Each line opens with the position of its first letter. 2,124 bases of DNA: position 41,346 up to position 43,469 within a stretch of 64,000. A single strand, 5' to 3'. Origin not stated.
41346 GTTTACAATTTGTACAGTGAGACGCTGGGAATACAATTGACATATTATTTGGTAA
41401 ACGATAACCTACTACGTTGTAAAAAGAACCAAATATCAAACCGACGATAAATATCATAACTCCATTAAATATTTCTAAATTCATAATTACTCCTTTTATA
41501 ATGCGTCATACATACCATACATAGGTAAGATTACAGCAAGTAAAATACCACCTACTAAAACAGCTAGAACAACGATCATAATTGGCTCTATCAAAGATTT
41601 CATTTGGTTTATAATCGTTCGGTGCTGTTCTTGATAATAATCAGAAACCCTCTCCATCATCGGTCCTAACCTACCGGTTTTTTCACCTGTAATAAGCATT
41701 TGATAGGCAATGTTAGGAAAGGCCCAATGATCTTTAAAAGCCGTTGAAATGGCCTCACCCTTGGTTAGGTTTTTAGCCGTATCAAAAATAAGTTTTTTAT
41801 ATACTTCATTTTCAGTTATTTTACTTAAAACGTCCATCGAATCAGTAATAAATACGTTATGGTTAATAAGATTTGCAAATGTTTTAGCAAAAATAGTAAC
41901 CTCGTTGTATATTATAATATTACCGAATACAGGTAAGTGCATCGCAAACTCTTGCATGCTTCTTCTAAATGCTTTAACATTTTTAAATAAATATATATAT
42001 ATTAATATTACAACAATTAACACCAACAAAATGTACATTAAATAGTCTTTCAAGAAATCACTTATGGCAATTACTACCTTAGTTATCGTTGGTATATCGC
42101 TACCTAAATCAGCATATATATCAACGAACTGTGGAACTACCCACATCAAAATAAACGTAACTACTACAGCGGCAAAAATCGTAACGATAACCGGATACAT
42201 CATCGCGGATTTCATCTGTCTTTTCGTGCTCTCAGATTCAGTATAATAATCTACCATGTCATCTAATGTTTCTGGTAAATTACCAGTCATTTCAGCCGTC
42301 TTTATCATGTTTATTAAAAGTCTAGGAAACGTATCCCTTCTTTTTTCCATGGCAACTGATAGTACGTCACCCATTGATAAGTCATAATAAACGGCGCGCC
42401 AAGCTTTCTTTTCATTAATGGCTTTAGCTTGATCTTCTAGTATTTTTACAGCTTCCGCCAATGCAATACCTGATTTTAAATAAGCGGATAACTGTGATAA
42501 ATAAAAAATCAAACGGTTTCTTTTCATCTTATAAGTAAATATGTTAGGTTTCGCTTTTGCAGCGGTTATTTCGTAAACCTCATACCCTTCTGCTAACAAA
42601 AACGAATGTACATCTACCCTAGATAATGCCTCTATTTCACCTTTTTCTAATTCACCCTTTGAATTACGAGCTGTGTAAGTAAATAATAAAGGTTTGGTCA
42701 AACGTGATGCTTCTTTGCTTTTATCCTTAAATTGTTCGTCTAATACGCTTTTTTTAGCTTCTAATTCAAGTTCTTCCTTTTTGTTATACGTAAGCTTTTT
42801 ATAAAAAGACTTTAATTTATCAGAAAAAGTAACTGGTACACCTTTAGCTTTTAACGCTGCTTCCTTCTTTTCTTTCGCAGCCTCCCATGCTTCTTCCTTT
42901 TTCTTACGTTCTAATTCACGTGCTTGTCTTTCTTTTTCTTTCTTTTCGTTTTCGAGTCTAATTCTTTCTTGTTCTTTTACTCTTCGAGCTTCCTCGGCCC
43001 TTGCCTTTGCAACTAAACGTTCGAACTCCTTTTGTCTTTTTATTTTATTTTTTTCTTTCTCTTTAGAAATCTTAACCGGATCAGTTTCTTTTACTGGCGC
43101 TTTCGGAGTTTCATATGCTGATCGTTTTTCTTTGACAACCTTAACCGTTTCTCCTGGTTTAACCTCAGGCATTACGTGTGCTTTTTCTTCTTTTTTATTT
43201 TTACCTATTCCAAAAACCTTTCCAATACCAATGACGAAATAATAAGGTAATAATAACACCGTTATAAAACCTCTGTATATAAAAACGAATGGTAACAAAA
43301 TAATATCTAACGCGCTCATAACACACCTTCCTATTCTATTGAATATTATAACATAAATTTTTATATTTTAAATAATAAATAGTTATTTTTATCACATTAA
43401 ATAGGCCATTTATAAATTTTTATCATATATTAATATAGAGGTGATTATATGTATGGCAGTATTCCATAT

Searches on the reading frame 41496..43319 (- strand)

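Call 41: search_protein_families(library=ncbifam, proteins=[window:41496-43319:-], max_evalue=1e-20)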
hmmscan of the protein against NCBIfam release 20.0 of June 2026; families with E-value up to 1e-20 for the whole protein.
window:41496-43319:- (607 aa): 6 families
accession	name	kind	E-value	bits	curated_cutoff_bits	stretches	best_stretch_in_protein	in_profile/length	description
TIGR02120.1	GspF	equivalog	3.2e-81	273.6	424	1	213-603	1-397/401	type II secretion system inner membrane protein GspF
NF007861.0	PRK10573.1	equivalog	2e-71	241.2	401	1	211-607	5-398/401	protein transport protein HofC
NF052607.1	T4PiliAsmPilCThrm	equivalog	2.8e-68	230.9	700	1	212-605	3-402/406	type IV pilus assembly protein PilC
NF052606.1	T4PiliAsmPilCMyx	equivalog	2.6e-62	211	700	1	200-606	9-417/419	type IV pilus assembly protein PilC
NF047826.1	T3SSXpsF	equivalog_domain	8.2e-62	209.3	650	1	212-606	3-403/405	type II secretion system protein XpsF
NF041012.2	T4P_ComGB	equivalog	3.3e-47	161.5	240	1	273-604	6-331/332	competence type IV pilus assembly protein ComGB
